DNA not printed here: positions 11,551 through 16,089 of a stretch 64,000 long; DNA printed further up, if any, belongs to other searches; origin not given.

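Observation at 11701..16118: Giant 1412-aa coiled-coil protein with a translationally coupled 58-aa partner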

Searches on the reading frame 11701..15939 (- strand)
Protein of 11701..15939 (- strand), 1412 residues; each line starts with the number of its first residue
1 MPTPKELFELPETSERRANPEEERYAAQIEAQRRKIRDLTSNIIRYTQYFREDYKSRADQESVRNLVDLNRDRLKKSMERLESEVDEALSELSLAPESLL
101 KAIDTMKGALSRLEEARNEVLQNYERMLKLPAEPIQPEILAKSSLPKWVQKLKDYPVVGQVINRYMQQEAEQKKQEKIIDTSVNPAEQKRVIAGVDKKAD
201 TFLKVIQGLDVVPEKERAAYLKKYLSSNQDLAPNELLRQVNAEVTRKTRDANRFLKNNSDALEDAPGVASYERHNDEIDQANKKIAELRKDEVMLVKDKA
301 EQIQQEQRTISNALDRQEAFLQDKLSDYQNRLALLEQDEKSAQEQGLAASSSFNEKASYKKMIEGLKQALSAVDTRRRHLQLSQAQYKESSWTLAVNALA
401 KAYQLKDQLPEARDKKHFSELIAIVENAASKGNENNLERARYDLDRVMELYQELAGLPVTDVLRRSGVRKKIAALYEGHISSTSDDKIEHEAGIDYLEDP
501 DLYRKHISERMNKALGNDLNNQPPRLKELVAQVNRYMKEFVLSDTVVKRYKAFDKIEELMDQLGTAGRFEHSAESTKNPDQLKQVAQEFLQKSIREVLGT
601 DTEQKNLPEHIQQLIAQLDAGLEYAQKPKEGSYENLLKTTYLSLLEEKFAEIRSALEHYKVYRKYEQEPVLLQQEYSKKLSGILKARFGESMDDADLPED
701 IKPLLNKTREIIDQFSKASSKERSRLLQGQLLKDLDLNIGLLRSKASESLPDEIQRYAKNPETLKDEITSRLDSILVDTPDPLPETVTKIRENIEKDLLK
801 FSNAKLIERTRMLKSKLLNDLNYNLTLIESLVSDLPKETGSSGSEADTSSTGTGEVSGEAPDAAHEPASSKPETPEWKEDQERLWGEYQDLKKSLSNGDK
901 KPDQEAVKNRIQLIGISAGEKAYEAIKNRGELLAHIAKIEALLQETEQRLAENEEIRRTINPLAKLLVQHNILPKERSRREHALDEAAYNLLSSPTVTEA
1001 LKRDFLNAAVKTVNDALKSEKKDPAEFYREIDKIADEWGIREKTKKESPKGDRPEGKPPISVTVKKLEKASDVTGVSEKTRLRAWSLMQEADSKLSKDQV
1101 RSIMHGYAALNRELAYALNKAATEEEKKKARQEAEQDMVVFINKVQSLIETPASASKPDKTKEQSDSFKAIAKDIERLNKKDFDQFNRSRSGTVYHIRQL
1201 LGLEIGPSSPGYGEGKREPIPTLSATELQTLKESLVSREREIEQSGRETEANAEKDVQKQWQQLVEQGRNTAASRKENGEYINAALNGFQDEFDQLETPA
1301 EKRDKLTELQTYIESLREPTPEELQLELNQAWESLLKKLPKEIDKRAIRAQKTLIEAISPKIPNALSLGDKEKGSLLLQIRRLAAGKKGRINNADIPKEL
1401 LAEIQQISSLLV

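Call 5: search_protein_families(library=pfam, proteins=[window:11701-15939:-], max_evalue=1)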
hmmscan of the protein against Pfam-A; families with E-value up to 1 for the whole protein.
window:11701-15939:- (1412 aa): 2 families
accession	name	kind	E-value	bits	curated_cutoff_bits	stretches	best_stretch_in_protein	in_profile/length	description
PF03129.25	HGTP_anticodon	-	0.056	14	21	1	1339-1401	30-92/94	Anticodon binding domain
PF25216.1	Volactin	-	0.11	12.4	35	1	613-702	215-301/321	Volactin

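Call 6: find_homologous_proteins(query=window:11701-15939:-, max_evalue=0.001)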
Query window:11701-15939:- (1412 aa): 1 proteins with E <= 0.001 among 8000 candidates.
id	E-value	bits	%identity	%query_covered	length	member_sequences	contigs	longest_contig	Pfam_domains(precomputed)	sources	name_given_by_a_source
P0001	0.0e+0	3011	100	100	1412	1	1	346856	-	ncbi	-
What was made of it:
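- Tried and rejected: The full protein returned only itself (call 6).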

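Call 8: find_encoding_contigs(protein=P0001, flank=10000, max_places=3)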
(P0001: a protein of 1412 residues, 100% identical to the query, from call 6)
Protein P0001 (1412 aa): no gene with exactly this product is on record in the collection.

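Call 9: list_cluster_members(proteins=[P0001, window:15944-16117:-])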
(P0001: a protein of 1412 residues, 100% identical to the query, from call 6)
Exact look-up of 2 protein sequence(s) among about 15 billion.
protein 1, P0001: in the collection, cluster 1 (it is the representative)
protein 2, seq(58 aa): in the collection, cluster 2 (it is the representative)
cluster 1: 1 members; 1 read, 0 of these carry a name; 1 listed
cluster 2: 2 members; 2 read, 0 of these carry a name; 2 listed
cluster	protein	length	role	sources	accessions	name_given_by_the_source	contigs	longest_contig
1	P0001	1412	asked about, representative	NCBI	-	-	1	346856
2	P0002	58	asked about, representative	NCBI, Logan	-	-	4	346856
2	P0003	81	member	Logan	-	-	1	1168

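Call 10: find_encoding_contigs(protein=P0002, flank=10000, max_places=10)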
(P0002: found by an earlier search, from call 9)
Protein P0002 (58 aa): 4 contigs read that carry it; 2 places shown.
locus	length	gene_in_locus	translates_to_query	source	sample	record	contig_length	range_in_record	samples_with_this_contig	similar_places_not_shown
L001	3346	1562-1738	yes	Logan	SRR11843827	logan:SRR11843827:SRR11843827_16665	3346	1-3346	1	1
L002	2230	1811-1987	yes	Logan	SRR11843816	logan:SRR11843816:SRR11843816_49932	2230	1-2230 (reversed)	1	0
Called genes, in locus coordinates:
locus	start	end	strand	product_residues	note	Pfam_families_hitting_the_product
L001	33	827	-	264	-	PF03372:Exo_endo_phos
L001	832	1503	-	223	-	-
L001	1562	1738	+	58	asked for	-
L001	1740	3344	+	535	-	?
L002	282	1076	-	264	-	PF03372:Exo_endo_phos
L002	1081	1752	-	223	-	-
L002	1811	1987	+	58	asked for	-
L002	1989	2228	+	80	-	?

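Call 21: search_solved_structures(query=window:11701-15939:-, max_evalue=1)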
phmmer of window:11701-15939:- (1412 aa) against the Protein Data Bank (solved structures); distinct sequences matched with E-value up to 1: 0.
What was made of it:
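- Closest known: Bacterial coiled-coil-rich and intermediate-filament-like proteins. Different: There is no sequence similarity (calls 5, 6, 21).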

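Call 23: search_protein_representatives(protein=window:12340-15939:-)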
Query: 1200 residues. Proteins with E-value up to 0.001 (for the whole library): 0; up to 1e-10: 0; up to 1e-30: 0. The best 0 are listed.
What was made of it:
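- Tried and rejected: Residues 1-1200 against 1.84 billion representatives gave 0 hits, not even the query (call 23).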

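Call 25: predict_structure(protein=window:12340-15939:-)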
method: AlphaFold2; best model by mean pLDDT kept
length: 1200 residues; sequences in the alignment: 1
mean_pLDDT: 45.7   pTM: 0.25
mean pLDDT of the five models: 45.7, 43.7, 40.9, 38.1, 35.3
residues with pLDDT >= 90: 0; 70-90: 68; 50-70: 317; < 50: 815
segments of 3 or more residues with pLDDT < 50: 1-19, 49-63, 94-96, 127-244, 246-275, 285-297, 345-351, 382-406, 408-418, 427-439, 446-586, 593-608, 624-647, 649-652, 654-674, 720-730, 744-761, 774-786, 797-818, 827-881, 894-939, 941-968, 970-998, 1019-1024, 1037-1074, 1152-1200
pLDDT, mean of each block of 10 residues (from residue 1): 36 40 55 58 50 42 51 61 56 49 55 57 48 30 35 35 40 33 34 37 37 43 40 41 46 38 34 44 47 45 58 74 83 76 53 69 77 67 42 41 46 47 49 45 46 35 36 30 27 35 45 39 40 37 32 36 34 34 48 46 43 55 41 39 46 45 38 50 54 52 63 57 48 55 45 40 52 43 47 50 35 43 46 31 26 27 27 36 56 42 42 34 40 47 44 43 46 41 43 45 54 52 51 49 27 26 29 51 66 62 63 63 70 73 70 37 41 38 33 27
secondary structure, 60 per line:
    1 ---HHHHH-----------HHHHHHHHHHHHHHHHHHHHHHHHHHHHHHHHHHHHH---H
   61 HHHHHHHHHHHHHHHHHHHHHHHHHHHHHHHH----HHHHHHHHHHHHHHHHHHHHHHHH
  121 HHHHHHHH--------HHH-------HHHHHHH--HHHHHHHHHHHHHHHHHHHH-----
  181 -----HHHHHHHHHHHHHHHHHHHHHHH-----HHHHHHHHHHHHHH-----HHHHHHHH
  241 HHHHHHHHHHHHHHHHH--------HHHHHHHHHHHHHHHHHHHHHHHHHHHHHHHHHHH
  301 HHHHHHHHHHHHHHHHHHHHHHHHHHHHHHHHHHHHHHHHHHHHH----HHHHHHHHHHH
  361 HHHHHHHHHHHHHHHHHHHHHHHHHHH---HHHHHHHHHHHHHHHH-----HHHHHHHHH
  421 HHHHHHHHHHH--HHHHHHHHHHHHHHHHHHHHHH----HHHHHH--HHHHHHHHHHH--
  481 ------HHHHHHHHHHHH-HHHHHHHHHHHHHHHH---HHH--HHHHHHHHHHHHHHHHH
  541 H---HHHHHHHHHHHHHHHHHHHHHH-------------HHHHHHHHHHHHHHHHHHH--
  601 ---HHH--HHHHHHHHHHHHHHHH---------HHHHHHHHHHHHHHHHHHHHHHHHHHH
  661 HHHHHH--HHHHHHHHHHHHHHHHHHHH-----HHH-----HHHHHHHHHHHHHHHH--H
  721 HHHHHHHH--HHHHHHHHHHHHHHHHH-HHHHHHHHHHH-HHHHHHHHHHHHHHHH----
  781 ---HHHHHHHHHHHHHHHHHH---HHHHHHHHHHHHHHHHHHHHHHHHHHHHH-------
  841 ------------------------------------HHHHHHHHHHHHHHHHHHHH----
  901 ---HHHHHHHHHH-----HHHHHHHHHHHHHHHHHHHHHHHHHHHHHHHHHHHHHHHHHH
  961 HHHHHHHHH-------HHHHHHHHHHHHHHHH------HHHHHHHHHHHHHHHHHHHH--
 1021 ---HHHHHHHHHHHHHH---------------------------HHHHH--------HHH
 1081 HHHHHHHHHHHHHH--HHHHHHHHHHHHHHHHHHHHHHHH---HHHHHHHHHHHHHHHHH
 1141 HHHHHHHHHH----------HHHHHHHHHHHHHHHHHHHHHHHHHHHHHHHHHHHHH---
elements in order (helices of 4 or more, strands of 3 or more residues): H4-8 H20-56 H60-92 H97-128 H147-153 H156-175 H186-208 H214-227 H233-257 H266-345 H350-387 H391-406 H412-431 H434-455 H460-465 H468-478 H487-498 H500-515 H524-541 H545-566 H580-598 H609-624 H634-666 H669-688 H702-717 H720-728 H731-747 H749-759 H761-776 H784-801 H805-833 H877-896 H904-913 H919-969 H977-992 H999-1018 H1024-1037 H1065-1069 H1078-1094 H1097-1120 H1124-1150 H1161-1197
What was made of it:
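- On SMC/Rad50/MukB/RecN: The mid-protein linker at 834-876 has no secondary structure in the model (call 25).
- On Intermediate-filament-like / crescentin / FilP / Scy: Helices of 32 aa or more total 341 of 1200 residues (call 25).
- Closest known: SMC/Rad50/MukB-type proteins. Different: The 'hinge' is a disordered linker, not a folded dimerisation domain (call 25).
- Checked: Only 8 helices are 32 aa or longer, 341 aa in total (call 25).
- The full-length model has low confidence (pLDDT 45.7, call 25). Long helices are modelled at 266-345, 350-387 and 919-969 (call 25). The model has low confidence over most of the chain (call 25).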

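Call 27: search_protein_families(library=ncbifam, proteins=[window:11701-15939:-], max_evalue=1)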
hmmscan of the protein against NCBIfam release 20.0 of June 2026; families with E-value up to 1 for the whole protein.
window:11701-15939:- (1412 aa): 1 family
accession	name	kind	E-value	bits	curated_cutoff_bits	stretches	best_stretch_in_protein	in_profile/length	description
NF045727.1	GSU3529_fam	subfamily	0.41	10.9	44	0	588-625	20-57/78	GSU3529 family protein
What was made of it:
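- Closest known: Mycoplasma terminal-organelle cytoskeletal proteins. Different: No homology was detected to any described family (calls 5, 27).
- Closest known: Small helical partner plus large helical substrate pairs. Different: There is no WXG100, LXG or chaperone domain match (calls 5, 27).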

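Call 28: search_protein_families(library=padloc, proteins=[window:11701-15939:-], max_evalue=1)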
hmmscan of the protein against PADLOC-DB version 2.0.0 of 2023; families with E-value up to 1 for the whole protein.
window:11701-15939:- (1412 aa): 1 family
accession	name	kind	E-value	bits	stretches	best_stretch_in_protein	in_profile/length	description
PDLC02886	DpdH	-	0.52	8.5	0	31-87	24-76/80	DpdH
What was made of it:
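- On Anti-phage defence systems (PADLOC): Best hit is DpdH at E = 0.52 (call 28).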

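Call 29: search_protein_families(library=phrogs, proteins=[window:11701-15939:-], max_evalue=1)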
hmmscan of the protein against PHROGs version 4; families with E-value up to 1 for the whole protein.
window:11701-15939:- (1412 aa): 1 family
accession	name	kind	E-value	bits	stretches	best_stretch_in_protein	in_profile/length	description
phrog_35587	-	head and packaging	0.27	12.1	1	1057-1145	59-146/191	terminase large subunit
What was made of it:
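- Tried and rejected: Pfam, NCBIfam, PADLOC and PHROGs scans of both proteins and the membrane neighbour gave nothing at or near curated cut-offs (calls 5, 27-29).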

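Call 31: find_related_loci(query=window:11701-15939:-, collection=metagenome_contigs, flank=6000)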
Query window:11701-15939:- (1412 aa) in metagenome_contigs; peptide patterns used: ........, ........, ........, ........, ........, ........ (x = any residue, [..] = any of these).
183 stretches matched a pattern, but none encodes a relative of the query by tblastn (E <= 1e-3).

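Call 32: find_related_loci(query=window:11701-15939:-, collection=viral_contigs, flank=6000)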
Query window:11701-15939:- (1412 aa) in viral_contigs; peptide patterns used: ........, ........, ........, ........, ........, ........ (x = any residue, [..] = any of these).
2 stretches matched a pattern, but none encodes a relative of the query by tblastn (E <= 1e-3).
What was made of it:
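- On Phage tape-measure protein or mobile-element cargo: IMG/VR gave none (call 32).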

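Call 54: search_dna_similar(query=window:11701-15939:-, collection=phages, mode=protein, max_evalue=0.001, max_rows=10)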
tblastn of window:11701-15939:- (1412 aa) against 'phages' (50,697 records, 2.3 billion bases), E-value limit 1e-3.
No match.

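Call 55: search_dna_similar(query=window:11701-15939:-, collection=plasmids, mode=protein, max_evalue=0.001, max_rows=10)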
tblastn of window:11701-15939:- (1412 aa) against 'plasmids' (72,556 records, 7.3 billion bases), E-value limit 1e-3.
No match.
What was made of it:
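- There is no phage or plasmid similarity (calls 54, 55) and no PHROG or PADLOC hit (calls 28, 29).
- Tried and rejected: Rejected (calls 54, 55).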
